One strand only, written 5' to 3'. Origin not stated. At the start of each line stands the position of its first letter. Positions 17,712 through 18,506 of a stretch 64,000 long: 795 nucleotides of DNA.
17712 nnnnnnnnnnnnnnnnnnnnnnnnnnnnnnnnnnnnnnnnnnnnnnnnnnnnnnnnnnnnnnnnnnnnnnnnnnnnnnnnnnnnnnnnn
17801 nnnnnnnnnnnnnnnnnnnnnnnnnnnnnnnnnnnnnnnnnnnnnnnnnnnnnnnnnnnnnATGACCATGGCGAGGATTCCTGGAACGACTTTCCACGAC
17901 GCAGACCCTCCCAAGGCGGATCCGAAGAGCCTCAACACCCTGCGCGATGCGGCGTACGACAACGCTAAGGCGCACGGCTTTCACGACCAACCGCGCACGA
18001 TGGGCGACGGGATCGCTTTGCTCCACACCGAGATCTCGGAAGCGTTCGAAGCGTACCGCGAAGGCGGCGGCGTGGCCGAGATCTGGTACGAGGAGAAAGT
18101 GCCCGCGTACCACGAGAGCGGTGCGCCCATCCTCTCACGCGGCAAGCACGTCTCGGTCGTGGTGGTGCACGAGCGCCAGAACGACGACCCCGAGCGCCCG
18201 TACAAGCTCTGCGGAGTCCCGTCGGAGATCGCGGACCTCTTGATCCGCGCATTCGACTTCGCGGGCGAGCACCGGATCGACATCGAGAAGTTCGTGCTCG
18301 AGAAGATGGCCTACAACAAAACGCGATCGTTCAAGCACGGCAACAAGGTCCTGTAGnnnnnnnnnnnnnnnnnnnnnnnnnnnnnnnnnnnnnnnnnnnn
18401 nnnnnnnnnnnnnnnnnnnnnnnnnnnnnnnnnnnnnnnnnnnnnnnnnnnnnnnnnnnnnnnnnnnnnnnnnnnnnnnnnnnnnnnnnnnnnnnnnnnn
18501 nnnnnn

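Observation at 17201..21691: Nucleotide-pool / DNA-manipulation module: NDT-like, MazG, SNF2 helicase, DHFR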

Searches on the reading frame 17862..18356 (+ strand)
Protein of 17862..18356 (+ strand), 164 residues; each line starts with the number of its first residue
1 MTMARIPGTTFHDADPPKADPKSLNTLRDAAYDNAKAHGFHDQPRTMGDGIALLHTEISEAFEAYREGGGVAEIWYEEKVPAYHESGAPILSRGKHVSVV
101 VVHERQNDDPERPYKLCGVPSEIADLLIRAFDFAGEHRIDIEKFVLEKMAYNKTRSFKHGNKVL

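Call 3: search_protein_families(library=pfam, proteins=[window:17862-18356:+], max_evalue=0.1)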
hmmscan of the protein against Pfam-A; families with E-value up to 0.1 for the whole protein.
window:17862-18356:+ (164 aa): 0 families

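Call 4: search_protein_families(library=phrogs, proteins=[window:17862-18356:+], max_evalue=0.01)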
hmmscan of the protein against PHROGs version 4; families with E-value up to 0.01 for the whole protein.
window:17862-18356:+ (164 aa): 4 families
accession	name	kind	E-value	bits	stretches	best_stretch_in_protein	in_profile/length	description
phrog_3301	-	other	1.9e-34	120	1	23-163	49-168/169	pyrophosphatase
phrog_9236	-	other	4.1e-19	70.1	2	22-136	4-102/191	pyrophosphatase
phrog_5658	-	other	1.3e-14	55.3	2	122-156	372-406/421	pyrophosphatase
phrog_6945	-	unknown function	0.0038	17.7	1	121-156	220-255/270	-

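Call 25: search_protein_families(library=ncbifam, proteins=[window:17862-18356:+], max_evalue=0.01)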
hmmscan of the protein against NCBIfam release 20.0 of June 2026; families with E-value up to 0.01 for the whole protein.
window:17862-18356:+ (164 aa): 0 families

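Call 33: search_solved_structures(query=window:17862-18356:+, max_evalue=1, show_alignments=3)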
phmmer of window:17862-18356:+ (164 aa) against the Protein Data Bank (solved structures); distinct sequences matched with E-value up to 1: 1.
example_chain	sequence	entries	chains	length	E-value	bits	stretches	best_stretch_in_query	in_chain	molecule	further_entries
7ody_A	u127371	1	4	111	0.063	16.5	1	120-159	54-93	MazG-like pyrophosphohydrolase (MazZ)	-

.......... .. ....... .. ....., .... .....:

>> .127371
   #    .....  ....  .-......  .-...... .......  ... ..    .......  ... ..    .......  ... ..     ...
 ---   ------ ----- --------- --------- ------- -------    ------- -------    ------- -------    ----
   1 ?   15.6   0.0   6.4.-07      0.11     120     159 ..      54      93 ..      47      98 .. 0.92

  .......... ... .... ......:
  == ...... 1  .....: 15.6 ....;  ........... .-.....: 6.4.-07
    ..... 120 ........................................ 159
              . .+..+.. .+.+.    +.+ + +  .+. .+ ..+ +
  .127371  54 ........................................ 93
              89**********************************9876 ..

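Call 45: find_homologous_proteins(query=window:17862-18356:+, max_evalue=0.001)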
Query window:17862-18356:+ (164 aa): 33 proteins with E <= 0.001 among 50 candidates.
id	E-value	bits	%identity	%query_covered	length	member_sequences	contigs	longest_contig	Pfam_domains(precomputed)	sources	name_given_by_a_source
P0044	9.9e-106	369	100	99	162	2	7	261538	-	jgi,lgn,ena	-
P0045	3.5e-92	325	86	99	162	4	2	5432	-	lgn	-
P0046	7.4e-73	262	82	86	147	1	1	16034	-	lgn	-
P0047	6.6e-72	259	81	86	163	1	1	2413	-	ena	-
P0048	4.1e-55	204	65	87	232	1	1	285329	-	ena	-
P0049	7.4e-49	184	58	93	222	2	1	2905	-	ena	-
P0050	6.7e-47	177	55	100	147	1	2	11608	-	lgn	-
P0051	9.0e-38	148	54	89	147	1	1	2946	-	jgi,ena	-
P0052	1.9e-37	147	56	87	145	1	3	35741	-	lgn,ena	-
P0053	1.3e-36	144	55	87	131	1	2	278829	-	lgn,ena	-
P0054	6.4e-36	142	54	87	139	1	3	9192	-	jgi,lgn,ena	-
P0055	8.1e-36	141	52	87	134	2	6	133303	-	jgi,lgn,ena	-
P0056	1.3e-35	141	55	87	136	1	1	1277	-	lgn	-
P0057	1.4e-35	141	55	87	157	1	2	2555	-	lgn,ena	-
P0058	5.1e-35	139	52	87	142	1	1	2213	-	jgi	jgi:NTP pyrophosphatase (non-canonical NTP hydrolase)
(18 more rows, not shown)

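Call 47: search_solved_structures(query=A2, max_evalue=1, show_alignments=2)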
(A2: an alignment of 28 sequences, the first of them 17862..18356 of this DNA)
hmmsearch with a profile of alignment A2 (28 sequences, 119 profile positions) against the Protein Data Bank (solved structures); distinct sequences matched with E-value up to 1: 13.
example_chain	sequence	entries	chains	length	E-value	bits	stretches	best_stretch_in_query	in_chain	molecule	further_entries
7ody_A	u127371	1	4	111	4.8e-06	29.8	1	75-114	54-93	MazG-like pyrophosphohydrolase (MazZ)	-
4qgp_A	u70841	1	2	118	1.1e-05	28.6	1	6-108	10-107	pyrophosphatase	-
2a3q_A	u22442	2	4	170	4.6e-05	26.6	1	9-110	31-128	hypothetical protein | Protein RS21-C6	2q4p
6sqw_A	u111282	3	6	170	4.7e-05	26.6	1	9-110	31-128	dCTP pyrophosphatase 1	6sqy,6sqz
7mu5_A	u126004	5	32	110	0.00012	25.3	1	9-110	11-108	dCTP pyrophosphatase 1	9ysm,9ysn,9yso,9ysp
2oie_A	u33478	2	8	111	0.00015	25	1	9-108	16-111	RS21-C6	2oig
2q73_A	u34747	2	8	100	0.005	20.1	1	32-113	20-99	Hypothetical protein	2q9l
5ie9_A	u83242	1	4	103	0.0094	19.2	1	31-107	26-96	Nucleotide pyrophosphohydrolase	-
1vmg_A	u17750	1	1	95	0.0095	19.2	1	62-104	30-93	Hypothetical protein SSO3215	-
2q5z_A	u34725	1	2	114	0.082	16.1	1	32-109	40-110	Hypothetical protein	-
7uni_A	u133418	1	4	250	0.59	13.4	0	31-87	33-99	SP2-ZnPPaM designed chlorophyll dimer protein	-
7unh_A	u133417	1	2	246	0.66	13.2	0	31-87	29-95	SP2 designed chlorophyll dimer protein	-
3o3x_A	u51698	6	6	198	0.91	12.8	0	22-54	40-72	gp41-5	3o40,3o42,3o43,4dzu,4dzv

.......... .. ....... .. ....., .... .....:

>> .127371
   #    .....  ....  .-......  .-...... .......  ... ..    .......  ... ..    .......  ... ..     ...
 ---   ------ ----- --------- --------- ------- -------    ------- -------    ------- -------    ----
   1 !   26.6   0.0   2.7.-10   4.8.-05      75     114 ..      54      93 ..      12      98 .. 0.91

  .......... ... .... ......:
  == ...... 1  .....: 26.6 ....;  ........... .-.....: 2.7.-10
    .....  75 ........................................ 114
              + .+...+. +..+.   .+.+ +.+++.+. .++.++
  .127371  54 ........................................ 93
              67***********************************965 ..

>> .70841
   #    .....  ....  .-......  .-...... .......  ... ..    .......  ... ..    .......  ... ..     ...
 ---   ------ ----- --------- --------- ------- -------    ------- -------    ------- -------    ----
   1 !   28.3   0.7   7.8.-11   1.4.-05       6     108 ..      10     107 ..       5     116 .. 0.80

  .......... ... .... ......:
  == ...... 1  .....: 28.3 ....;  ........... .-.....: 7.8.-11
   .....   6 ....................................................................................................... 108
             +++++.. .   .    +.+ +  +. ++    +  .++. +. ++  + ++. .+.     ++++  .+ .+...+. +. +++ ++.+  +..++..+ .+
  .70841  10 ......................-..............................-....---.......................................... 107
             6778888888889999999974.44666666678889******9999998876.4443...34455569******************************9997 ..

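Call 48: find_encoding_contigs(protein=P0044, flank=10000, max_places=4)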
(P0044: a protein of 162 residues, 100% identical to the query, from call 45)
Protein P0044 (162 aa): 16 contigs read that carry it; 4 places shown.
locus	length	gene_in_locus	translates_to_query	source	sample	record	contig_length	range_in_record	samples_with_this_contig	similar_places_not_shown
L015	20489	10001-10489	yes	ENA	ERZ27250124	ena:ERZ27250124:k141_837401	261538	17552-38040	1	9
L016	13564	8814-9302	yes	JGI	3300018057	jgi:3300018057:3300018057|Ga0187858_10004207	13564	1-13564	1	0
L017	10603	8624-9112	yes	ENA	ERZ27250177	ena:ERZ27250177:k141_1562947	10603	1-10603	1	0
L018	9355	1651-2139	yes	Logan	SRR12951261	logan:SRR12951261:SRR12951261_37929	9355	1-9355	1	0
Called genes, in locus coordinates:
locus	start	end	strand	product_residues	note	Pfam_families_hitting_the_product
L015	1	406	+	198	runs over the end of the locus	PF26780:DUF8252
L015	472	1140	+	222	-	-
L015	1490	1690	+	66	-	-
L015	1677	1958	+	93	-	-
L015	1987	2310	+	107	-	-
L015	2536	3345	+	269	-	-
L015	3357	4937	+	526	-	-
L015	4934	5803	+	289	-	-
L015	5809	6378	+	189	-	-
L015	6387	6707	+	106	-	-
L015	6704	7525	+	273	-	PF02086:MethyltransfD12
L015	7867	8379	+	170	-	-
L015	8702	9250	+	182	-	-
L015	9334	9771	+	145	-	-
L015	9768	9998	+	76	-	-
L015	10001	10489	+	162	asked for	-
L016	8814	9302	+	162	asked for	-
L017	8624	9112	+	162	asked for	-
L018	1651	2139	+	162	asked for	-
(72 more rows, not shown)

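Call 67: search_dna_similar(query=window:17862-18356:+, collection=phages, mode=protein, max_evalue=0.001, max_rows=25)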
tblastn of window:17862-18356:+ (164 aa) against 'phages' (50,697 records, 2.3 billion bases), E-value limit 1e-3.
Records with a match: 210; places in all: 210; records where one place covers at least 80% of the query: 203.
Best place of each record, by identity: <60% 210.
By first word of the organism name: Gordonia 105; Microbacterium 28; Arthrobacter 28; Mycobacterium 15; Rhodococcus 11; Haloarcula 6; Tsukamurella 6; uncultured 3; Cellulophaga 2; Pseudomonas 2; and 4 more.
By host as written in the record: Gordonia terrae 3612 81; Microbacterium foliorum NRRL B-24224 21; Arthrobacter globiformis NRRL B-2979 SEA 12; Arthrobacter globiformis B-2979 10; Mycobacterium smegmatis mc2 155 9; Rhodococcus equi NRRL B-16538 7; Gordonia sp. 7; Microbacterium foliorum NRRL B-24224 SEA 6; and 22 more.
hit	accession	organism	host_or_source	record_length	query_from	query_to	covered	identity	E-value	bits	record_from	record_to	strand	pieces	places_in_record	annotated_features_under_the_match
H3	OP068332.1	Microbacterium phage Wheelie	Microbacterium foliorum NRRL B-24224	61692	5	164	98%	31.3%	9e-13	71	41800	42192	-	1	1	56: MazG-like nucleotide pyrophosphohydrolase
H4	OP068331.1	Microbacterium phage Viceroy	Microbacterium foliorum NRRL B-24224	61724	5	164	98%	31.3%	9e-13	71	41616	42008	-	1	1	55: MazG-like nucleotide pyrophosphohydrolase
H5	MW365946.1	Microbacterium phage Rudy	Microbacterium foliorum NRRL B-24224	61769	5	164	98%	31.3%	9e-13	71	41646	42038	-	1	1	54: MazG-like nucleotide pyrophosphohydrolase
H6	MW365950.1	Microbacterium phage Phabia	Microbacterium foliorum NRRL B-24224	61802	5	164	98%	31.3%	9e-13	71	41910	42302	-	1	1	56: MazG-like nucleotide pyrophosphohydrolase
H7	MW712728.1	Microbacterium phage Quammi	Microbacterium foliorum NRRL B-24224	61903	5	164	98%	31.3%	9e-13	71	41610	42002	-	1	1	54: MazG-like nucleotide pyrophosphohydrolase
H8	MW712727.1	Microbacterium phage Teehee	Microbacterium foliorum NRRL B-24224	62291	5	164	98%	31.3%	9e-13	71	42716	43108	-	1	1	57: MazG-like nucleotide pyrophosphohydrolase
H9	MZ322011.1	Microbacterium phage Jehoshaphat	Microbacterium foliorum NRRL B-24224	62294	5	164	98%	31.3%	9e-13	71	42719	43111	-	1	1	58: MazG-like nucleotide pyrophosphohydrolase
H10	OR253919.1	Microbacterium phage Wayne3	Microbacterium foliorum NRRL B-24224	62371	5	164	98%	31.3%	9e-13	71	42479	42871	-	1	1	58: MazG-like nucleotide pyrophosphohydrolase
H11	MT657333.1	Microbacterium phage Casend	Microbacterium foliorum NRRL B-24224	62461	5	164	98%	31.3%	9e-13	71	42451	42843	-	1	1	57: MazG-like nucleotide pyrophosphohydrolase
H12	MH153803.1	Microbacterium phage Hyperion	Microbacterium foliorum NRRL B-24224 SEA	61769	5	164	98%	31.3%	4e-11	66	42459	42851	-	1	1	57: nucleotide pyrophosphohydrolase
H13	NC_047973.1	Microbacterium phage Hyperion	Microbacterium foliorum NRRL B-24224 SEA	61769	5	164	98%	31.3%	4e-11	66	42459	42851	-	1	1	57: pyrophosphatase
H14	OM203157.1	Microbacterium phage AluminumJesus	Microbacterium foliorum NRRL B-24224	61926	9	164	95%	32.1%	3e-13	72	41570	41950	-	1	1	53: MazG-like nucleotide pyrophosphohydrolase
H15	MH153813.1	Microbacterium phage Squash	Microbacterium foliorum NRRL B-24224 SEA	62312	9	164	95%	32.1%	9e-13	71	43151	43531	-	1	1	61: nucleotide pyrophosphohydrolase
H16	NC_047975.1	Microbacterium phage Squash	Microbacterium foliorum NRRL B-24224 SEA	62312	9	164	95%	32.1%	9e-13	71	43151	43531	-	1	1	61: pyrophosphatase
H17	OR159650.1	Microbacterium phage SallyK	Microbacterium foliorum NRRL B-24224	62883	9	164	95%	32.1%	2e-11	67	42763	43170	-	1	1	58: MazG-like nucleotide pyrophosphohydrolase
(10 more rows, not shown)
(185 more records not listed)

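Call 96: predict_structure(alignment_id=A2)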
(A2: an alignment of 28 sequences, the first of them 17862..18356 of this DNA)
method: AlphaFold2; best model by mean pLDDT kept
length: 164 residues; sequences in the alignment: 28
mean_pLDDT: 89.7   pTM: 0.75
mean pLDDT of the five models: 89.7, 88.7, 87.0, 86.5, 81.4
residues with pLDDT >= 90: 129; 70-90: 10; 50-70: 22; < 50: 3
segments of 3 or more residues with pLDDT < 50: none
pLDDT, mean of each block of 10 residues (from residue 1): 57 67 96 97 95 98 95 95 97 96 92 94 98 98 97 78 54
secondary structure, 60 per line:
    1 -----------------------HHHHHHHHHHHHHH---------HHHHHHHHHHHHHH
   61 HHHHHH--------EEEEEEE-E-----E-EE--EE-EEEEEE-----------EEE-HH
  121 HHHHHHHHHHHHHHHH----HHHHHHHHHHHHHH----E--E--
elements in order: H24-37 H47-66 E75-81 E98-103 E115-117 H119-136 H141-154

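Call 98: fold_search(model_id=the predicted structure, library=pdb)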
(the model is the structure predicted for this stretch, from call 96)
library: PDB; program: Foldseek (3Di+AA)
matches with E <= 10: 160; with E <= 0.001: 0
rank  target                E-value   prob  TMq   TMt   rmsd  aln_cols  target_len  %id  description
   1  7mu5_C                7.0e-02  1.00  0.45  0.68   8.0       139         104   18  Human DCTPP1 bound to Triptolide (released 2022-08-24)
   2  7mu5_F                7.9e-02  0.99  0.45  0.65   8.3       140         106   18  Human DCTPP1 bound to Triptolide (released 2022-08-24)
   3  6sqz_D                8.4e-02  0.99  0.44  0.63   9.2       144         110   19  Mouse dCTPase in complex with dCMPNPP (released 2020-01-29)
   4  6sqw_A                8.4e-02  0.99  0.45  0.62   9.2       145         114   19  Mouse dCTPase in complex with 5-Me-dCMP (released 2020-01-29)
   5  7mu5_E                8.9e-02  0.99  0.46  0.67   8.2       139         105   17  Human DCTPP1 bound to Triptolide (released 2022-08-24)
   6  7mu5_A                8.9e-02  0.99  0.45  0.64  10.8       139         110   20  Human DCTPP1 bound to Triptolide (released 2022-08-24)
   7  6sqw_D                9.5e-02  0.99  0.45  0.64   9.4       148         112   19  Mouse dCTPase in complex with 5-Me-dCMP (released 2020-01-29)
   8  6sqy_D                1.0e-01  0.99  0.44  0.62   9.2       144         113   19  Mouse dCTPase in complex with dCMP (released 2020-01-29)
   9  7mu5_B                1.1e-01  0.99  0.46  0.67   8.1       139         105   18  Human DCTPP1 bound to Triptolide (released 2022-08-24)
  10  2a3q_A                1.3e-01  0.97  0.44  0.61   9.3       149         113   20  X-Ray Structure of Protein from Mus Musculus MM.29898 (released 2005-07-19)
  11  4rnd_A                1.7e-01  0.12  0.15  0.15  21.3       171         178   13  Crystal Structure of the subunit DF-assembly of the eukaryotic V-ATPase. (released 2014-12-10)
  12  7mu5_D                1.9e-01  0.98  0.44  0.66   7.3       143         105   17  Human DCTPP1 bound to Triptolide (released 2022-08-24)
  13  2oie_C                2.1e-01  0.92  0.40  0.59   9.4       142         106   15  Crystal structure of RS21-C6 core segment RSCUT (released 2007-03-06)
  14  2oie_A                3.2e-01  0.90  0.41  0.62   9.1       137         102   17  Crystal structure of RS21-C6 core segment RSCUT (released 2007-03-06)
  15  2oie_B                3.5e-01  0.90  0.42  0.61   8.9       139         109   17  Crystal structure of RS21-C6 core segment RSCUT (released 2007-03-06)
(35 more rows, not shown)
